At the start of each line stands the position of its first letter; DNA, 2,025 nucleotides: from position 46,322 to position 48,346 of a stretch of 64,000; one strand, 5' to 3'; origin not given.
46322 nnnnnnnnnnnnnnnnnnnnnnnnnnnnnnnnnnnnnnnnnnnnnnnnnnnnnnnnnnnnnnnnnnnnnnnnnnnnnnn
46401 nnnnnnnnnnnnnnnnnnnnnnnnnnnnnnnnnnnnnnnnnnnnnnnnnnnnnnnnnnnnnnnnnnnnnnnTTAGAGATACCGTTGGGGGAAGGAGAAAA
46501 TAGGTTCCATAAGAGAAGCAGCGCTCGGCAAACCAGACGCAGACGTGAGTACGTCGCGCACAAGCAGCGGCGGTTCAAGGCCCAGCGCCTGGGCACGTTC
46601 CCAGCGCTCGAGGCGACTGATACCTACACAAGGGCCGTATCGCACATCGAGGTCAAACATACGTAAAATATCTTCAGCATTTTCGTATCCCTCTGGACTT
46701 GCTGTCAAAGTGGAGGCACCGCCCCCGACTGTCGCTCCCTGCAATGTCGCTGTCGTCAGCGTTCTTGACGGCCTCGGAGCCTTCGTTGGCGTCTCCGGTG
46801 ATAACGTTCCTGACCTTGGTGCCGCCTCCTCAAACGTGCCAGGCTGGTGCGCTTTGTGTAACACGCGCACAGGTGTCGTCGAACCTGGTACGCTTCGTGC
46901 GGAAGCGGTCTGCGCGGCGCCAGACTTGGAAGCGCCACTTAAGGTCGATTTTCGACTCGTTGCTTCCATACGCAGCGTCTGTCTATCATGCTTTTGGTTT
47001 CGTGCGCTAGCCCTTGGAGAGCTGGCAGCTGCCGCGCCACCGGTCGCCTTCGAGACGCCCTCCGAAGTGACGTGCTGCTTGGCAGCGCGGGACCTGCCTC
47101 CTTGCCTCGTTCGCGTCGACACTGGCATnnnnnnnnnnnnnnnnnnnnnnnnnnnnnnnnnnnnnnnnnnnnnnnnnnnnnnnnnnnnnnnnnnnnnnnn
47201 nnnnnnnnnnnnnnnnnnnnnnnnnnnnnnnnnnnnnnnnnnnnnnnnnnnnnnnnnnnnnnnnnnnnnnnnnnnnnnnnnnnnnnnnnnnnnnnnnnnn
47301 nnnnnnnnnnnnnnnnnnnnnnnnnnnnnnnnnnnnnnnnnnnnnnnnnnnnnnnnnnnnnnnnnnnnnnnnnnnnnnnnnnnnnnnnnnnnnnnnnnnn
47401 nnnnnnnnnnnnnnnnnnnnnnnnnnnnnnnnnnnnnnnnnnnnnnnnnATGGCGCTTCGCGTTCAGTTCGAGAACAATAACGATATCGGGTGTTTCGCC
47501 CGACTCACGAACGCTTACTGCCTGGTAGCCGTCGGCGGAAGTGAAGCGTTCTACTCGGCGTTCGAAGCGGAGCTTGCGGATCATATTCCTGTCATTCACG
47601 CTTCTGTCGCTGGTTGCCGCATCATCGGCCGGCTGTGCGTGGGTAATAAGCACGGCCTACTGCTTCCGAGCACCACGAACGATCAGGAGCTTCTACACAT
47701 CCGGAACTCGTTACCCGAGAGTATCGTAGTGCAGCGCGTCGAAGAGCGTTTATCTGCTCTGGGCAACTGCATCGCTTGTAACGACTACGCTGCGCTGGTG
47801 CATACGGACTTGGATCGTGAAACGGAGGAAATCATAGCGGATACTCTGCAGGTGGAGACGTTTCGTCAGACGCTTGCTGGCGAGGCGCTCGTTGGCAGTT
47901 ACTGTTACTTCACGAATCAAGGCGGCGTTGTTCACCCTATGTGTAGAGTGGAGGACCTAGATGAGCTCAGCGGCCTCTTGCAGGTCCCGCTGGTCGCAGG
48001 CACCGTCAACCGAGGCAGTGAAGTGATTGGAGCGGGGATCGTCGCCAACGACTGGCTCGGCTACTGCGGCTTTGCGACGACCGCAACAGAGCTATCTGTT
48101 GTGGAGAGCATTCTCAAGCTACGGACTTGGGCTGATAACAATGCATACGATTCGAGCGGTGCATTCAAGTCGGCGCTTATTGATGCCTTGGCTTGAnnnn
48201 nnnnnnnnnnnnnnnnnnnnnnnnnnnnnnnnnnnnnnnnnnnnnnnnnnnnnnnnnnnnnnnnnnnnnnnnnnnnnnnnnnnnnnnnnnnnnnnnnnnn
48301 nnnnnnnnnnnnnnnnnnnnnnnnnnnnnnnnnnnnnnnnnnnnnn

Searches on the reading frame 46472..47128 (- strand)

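Call 71: search_protein_families(library=pfam, proteins=[window:46472-47128:-], max_evalue=0.0001)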
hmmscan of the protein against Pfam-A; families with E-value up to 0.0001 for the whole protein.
window:46472-47128:- (218 aa): 1 family
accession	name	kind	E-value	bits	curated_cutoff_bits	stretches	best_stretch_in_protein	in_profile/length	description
PF04081.18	DNA_pol_delta_4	-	3.6e-20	73.1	25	1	146-196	70-120/131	DNA polymerase delta, subunit 4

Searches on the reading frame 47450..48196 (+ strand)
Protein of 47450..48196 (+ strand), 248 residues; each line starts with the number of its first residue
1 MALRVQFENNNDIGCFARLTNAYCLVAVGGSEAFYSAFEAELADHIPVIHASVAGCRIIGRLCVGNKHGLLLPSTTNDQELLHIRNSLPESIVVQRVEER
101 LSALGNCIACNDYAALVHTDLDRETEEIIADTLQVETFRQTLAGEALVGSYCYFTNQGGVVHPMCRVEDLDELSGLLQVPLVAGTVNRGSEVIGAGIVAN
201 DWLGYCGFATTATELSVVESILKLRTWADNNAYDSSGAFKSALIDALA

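Call 71: search_protein_families(library=pfam, proteins=[window:47450-48196:+], max_evalue=0.0001)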
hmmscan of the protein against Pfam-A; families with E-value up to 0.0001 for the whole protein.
window:47450-48196:+ (248 aa): 1 family
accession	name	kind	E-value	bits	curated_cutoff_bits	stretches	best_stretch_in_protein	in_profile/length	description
PF01912.23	eIF-6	-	3.2e-78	262.1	25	1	4-202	1-195/197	eIF-6 family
